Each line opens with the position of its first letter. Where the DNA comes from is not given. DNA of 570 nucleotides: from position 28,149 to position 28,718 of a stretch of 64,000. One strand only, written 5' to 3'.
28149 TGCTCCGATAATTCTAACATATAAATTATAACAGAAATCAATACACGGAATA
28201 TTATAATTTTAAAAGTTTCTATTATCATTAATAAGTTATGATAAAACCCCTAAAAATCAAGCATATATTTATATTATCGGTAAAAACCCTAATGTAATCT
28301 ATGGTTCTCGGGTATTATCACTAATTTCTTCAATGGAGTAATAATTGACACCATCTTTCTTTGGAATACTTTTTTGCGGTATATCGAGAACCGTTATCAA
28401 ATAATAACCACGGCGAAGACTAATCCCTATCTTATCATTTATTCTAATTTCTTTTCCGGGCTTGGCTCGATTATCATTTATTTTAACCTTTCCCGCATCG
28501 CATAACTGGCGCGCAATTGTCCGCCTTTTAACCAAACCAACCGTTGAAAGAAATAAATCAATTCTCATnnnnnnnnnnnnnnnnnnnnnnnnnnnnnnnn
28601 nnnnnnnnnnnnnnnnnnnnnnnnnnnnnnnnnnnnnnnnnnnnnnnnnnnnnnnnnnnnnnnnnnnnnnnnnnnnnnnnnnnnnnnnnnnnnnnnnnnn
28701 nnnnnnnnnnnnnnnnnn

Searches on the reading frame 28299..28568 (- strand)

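Call 70: search_protein_families(library=pfam, proteins=[window:28299-28568:-], max_evalue=0.00001)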
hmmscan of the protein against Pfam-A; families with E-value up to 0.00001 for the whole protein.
window:28299-28568:- (89 aa): 1 family
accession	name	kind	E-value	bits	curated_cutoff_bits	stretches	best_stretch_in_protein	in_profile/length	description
PF01479.30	S4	-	9.2e-12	44.9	22.8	1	1-47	1-48/48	S4 domain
